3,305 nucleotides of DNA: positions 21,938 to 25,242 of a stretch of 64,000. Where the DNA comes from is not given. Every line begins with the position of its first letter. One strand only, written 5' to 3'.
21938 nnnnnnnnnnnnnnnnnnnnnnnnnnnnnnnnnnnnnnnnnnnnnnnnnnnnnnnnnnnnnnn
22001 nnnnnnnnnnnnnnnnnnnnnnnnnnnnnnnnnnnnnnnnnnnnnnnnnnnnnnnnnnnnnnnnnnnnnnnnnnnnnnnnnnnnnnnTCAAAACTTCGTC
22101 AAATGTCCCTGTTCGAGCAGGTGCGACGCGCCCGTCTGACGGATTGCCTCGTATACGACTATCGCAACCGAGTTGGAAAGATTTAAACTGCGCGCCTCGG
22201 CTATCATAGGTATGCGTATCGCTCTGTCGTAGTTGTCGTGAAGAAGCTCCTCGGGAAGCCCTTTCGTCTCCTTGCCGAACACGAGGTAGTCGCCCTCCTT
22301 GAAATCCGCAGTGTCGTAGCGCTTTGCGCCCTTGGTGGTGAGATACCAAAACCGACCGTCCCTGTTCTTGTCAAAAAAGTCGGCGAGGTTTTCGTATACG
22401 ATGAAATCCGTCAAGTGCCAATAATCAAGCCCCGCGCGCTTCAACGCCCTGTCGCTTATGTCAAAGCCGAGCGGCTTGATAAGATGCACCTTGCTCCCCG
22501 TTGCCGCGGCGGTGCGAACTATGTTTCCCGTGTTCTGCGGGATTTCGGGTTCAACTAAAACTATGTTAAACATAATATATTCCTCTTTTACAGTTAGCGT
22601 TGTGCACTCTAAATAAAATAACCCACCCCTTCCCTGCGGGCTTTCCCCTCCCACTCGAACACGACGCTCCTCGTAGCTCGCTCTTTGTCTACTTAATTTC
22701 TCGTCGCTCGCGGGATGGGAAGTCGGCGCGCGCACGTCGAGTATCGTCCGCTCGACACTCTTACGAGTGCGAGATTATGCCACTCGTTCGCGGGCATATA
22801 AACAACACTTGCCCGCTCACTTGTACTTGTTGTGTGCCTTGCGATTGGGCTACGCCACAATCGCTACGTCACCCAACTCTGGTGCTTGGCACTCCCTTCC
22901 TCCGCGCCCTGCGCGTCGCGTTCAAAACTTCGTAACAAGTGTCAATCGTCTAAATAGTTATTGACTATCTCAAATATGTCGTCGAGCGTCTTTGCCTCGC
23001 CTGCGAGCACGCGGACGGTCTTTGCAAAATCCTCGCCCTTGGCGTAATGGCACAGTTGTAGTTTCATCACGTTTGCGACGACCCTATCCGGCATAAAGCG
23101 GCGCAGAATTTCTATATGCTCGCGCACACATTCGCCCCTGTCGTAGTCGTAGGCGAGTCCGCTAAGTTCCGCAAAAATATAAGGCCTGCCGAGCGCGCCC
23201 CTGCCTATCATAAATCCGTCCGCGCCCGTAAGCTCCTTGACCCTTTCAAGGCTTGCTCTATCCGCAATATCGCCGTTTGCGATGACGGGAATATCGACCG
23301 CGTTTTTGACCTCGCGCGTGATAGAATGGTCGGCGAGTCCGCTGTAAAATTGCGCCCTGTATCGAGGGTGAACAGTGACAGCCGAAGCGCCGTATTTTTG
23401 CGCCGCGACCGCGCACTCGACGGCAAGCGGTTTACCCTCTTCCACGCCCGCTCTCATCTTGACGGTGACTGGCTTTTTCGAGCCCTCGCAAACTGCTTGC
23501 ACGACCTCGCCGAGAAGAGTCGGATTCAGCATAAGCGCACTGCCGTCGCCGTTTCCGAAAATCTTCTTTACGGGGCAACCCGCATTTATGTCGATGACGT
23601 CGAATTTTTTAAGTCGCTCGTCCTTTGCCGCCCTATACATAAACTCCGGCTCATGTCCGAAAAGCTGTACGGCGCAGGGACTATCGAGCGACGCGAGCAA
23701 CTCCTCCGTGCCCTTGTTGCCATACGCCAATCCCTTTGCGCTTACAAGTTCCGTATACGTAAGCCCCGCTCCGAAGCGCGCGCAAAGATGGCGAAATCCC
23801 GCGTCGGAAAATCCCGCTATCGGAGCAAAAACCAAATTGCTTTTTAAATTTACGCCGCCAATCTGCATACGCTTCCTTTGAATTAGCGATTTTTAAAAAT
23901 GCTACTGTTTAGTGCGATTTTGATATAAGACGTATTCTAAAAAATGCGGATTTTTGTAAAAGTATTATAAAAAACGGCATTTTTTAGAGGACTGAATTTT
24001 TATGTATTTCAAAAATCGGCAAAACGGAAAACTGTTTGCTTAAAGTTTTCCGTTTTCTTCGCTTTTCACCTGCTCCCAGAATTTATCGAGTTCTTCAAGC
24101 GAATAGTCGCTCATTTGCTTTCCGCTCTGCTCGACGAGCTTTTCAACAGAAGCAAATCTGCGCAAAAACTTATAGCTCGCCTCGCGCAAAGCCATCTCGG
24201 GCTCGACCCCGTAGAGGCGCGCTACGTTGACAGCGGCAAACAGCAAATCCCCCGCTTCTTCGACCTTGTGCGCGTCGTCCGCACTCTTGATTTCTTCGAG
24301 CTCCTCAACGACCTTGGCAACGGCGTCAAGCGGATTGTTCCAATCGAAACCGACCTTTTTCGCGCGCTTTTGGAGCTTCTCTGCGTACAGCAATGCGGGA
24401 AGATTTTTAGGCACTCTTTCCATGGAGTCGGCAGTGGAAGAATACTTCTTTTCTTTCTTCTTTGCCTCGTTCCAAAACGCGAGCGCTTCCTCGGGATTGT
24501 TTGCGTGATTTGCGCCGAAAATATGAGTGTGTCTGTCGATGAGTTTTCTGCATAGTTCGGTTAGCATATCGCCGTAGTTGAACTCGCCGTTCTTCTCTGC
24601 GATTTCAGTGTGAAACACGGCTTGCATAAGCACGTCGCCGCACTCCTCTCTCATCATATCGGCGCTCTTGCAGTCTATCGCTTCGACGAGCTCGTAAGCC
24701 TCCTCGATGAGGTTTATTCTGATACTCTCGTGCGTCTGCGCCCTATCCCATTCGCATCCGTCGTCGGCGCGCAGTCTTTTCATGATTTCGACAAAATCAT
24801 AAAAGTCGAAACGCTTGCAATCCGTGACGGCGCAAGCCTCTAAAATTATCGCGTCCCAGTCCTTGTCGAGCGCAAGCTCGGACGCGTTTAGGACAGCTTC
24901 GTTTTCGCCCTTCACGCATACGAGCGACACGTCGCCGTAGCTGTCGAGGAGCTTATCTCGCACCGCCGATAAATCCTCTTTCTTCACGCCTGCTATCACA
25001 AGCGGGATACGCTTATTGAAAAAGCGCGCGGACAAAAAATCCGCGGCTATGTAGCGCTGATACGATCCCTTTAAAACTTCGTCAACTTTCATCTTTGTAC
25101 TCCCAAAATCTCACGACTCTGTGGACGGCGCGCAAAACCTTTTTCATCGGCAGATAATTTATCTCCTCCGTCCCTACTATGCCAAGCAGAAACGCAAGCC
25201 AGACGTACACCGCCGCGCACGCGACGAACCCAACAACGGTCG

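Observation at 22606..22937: Copy 2 of the candidate RNA carries extra stem-loops and occupies the whole trmL leader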

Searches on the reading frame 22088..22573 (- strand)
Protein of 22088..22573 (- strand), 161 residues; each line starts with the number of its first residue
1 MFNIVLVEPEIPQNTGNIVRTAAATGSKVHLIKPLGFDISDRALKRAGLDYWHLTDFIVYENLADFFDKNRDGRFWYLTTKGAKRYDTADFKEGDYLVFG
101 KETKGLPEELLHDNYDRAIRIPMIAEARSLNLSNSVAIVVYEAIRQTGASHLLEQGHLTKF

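Call 18: search_protein_families(library=ncbifam, proteins=[window:22088-22573:-])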
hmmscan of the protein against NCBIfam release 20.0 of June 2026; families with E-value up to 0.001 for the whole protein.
window:22088-22573:- (161 aa): 12 families
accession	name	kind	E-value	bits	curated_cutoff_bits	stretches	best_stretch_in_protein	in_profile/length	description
TIGR00185.1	tRNA_yibK_trmL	equivalog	7.6e-59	198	190.6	1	1-150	1-151/154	tRNA (uridine(34)/cytosine(34)/5-carboxymethylaminomethyluridine(34)-2'-O)-methyltransferase TrmL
NF007683.0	PRK10358.1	equivalog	9.8e-48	162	282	1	1-150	1-151/157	tRNA (uridine(34)/cytosine(34)/5-carboxymethylaminomethyluridine(34)-2'-O)-methyltransferase TrmL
TIGR00186.1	rRNA_methyl_3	equivalog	9e-16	58.1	160.15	1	4-146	96-239/240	23S rRNA (guanosine(2251)-2'-O)-methyltransferase RlmB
NF008295.0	PRK11081.1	equivalog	6.1e-12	45.6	227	1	10-153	28-171/230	tRNA (guanosine(18)-2'-O)-methyltransferase TrmH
TIGR00050.1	rRNA_methyl_1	subfamily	6.4e-12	45.8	167.15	1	3-147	6-157/233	TrmJ/YjtD family RNA methyltransferase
NF000477.1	NshR_TsnR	equivalog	2e-09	37.2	425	1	5-145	120-262/266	NshR/TsnR family 23S rRNA methyltransferase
NF000035.1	nosihep_NshR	exception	3.7e-09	36.5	500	1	5-143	120-260/274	NshR family nosiheptide/thiostrepton resistance 23S rRNA methyltransferase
NF008386.0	PRK11181.1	equivalog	6.3e-08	32.2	366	1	12-147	106-242/244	23S rRNA (guanosine(2251)-2'-O)-methyltransferase RlmB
NF007752.0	PRK10433.1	equivalog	2.2e-07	30.6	212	1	97-142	110-154/228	tRNA/rRNA methyltransferase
NF041077.1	tRNAmeth_TrmJ_Sulfolob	equivalog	1.1e-06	28.5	350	1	97-148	106-156/229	tRNA (cytidine-2'-O-)-methyltransferase TrmJ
NF008117.0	PRK10864.1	equivalog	6e-06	25.7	267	1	11-147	206-342/344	tRNA/rRNA methyltransferase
NF011694.0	PRK15114.1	equivalog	0.00075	19.1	280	0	96-143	110-156/246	tRNA (cytosine(32)/uridine(32)-2'-O)-methyltransferase TrmJ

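Call 19: find_encoding_contigs(protein=window:22088-22573:-, flank=3000, max_places=10)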
Protein window:22088-22573:- (161 aa): 2 contigs read that carry it; 1 place shown.
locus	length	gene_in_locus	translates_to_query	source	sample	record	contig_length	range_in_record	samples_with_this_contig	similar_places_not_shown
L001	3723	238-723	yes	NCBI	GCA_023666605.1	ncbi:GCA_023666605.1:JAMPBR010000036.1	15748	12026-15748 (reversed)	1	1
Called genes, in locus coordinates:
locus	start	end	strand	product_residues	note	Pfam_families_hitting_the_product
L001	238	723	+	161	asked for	PF00588:SpoU_methylase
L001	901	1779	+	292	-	PF02661:Fic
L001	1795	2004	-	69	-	PF13560:HTH_31 (weak), PF12844:HTH_19, PF01381:HTH_3, PF13443:HTH_26 (weak)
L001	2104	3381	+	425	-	-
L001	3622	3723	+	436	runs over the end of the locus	PF00162:PGK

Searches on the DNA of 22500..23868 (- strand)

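Call 9: search_rna_families(source=window, start=22500, end=23000, threshold=evalue, max_evalue=10, show_alignments=2)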
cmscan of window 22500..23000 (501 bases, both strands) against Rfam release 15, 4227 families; matches with E-value up to 10: 2.
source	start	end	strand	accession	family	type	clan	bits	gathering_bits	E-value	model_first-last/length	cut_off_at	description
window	22939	22987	-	RF02956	DUF2693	Gene; sRNA;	-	14.3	81.3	2.4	1-165/165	no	DUF2693 RNA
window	22780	22880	-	RF02055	STnc380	Gene; sRNA;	-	13.5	60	5.3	1-108/108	no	Enterobacterial sRNA STnc380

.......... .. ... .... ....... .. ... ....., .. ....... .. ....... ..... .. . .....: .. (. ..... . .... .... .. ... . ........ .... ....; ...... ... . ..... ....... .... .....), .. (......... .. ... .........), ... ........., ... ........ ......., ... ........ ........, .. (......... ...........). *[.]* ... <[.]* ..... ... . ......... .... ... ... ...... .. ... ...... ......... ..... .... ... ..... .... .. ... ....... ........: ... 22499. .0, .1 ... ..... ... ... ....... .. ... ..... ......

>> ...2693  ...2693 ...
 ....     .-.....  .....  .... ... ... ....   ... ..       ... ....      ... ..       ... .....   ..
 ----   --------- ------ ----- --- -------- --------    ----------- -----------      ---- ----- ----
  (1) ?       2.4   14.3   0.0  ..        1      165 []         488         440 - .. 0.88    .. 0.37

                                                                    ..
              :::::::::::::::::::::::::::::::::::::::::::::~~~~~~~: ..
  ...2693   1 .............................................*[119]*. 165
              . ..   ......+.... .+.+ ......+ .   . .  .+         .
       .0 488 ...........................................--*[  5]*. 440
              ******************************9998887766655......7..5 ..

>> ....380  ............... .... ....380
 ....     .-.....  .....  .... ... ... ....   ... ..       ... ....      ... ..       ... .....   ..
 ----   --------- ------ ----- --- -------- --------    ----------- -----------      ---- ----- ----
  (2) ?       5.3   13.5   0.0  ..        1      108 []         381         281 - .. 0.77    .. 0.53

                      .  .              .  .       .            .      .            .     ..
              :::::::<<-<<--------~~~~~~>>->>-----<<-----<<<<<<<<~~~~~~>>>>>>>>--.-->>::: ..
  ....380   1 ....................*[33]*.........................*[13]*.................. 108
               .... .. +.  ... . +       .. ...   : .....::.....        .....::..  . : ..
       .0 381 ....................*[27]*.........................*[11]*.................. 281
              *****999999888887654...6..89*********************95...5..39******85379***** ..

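Call 83: search_rna_families(sources=[L112, L113, L115, L116, L117, L119, L120, L122, L123, L125, L126, L064, L133], threshold=gathering)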
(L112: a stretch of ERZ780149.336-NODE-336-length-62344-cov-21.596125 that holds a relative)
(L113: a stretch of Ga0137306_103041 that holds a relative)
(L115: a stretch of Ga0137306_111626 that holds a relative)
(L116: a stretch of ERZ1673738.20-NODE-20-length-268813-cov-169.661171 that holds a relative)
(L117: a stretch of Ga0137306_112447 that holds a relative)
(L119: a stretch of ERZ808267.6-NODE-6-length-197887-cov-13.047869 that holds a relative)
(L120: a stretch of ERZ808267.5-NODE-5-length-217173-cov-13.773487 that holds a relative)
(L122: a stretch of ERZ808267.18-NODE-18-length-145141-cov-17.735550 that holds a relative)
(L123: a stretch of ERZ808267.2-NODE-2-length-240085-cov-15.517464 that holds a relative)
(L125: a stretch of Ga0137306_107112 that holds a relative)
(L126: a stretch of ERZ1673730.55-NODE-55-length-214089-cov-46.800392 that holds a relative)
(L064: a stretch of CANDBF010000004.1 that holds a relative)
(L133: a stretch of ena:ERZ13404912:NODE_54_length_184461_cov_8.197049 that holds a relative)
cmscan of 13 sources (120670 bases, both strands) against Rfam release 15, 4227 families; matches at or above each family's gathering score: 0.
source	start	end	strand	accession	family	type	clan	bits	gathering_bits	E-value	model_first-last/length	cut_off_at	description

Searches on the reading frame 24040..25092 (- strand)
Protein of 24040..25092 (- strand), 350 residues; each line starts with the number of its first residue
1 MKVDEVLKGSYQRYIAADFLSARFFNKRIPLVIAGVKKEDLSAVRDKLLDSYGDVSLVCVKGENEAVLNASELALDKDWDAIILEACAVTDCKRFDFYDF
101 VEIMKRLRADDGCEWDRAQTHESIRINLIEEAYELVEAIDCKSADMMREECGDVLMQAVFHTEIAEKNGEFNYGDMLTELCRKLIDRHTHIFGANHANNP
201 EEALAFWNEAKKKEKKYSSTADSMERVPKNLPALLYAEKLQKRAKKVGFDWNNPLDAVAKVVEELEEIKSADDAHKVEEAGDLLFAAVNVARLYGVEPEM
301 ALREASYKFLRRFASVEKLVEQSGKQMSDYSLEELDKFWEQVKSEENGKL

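Call 18: search_protein_families(library=ncbifam, proteins=[window:24040-25092:-])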
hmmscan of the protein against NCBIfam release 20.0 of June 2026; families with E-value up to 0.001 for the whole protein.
window:24040-25092:- (350 aa): 9 families
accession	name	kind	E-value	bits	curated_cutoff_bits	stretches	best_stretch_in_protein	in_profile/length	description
NF052436.1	YabN_Meth_PPase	exception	1.4e-92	311.2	525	1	43-343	167-485/486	bifunctional methyltransferase/pyrophosphohydrolase YabN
NF007113.1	PRK09562.1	equivalog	2e-81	273.3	208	1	98-344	3-250/251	nucleoside triphosphate pyrophosphohydrolase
TIGR00444.1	mazG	subfamily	3.6e-78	262.6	148.3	1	103-343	1-248/248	MazG family protein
NF008986.0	PRK12333.1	equivalog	2.3e-48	164.9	292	1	99-311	3-197/204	nucleoside triphosphate pyrophosphohydrolase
NF008988.0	PRK12334.1-4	equivalog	3e-42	144.7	501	1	29-318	59-330/335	nucleoside triphosphate pyrophosphohydrolase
NF008991.0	PRK12334.2-3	equivalog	2.8e-39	135.8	696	2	97-254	136-292/454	nucleoside triphosphate pyrophosphohydrolase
NF008989.0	PRK12334.2-1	equivalog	7e-38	130.4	494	1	91-318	109-322/328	nucleoside triphosphate pyrophosphohydrolase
NF008990.0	PRK12334.2-2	equivalog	5e-35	121.7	884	1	96-250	143-296/436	nucleoside triphosphate pyrophosphohydrolase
NF008987.0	PRK12334.1-1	equivalog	5.5e-30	104.6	375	1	98-251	88-238/326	nucleoside triphosphate pyrophosphohydrolase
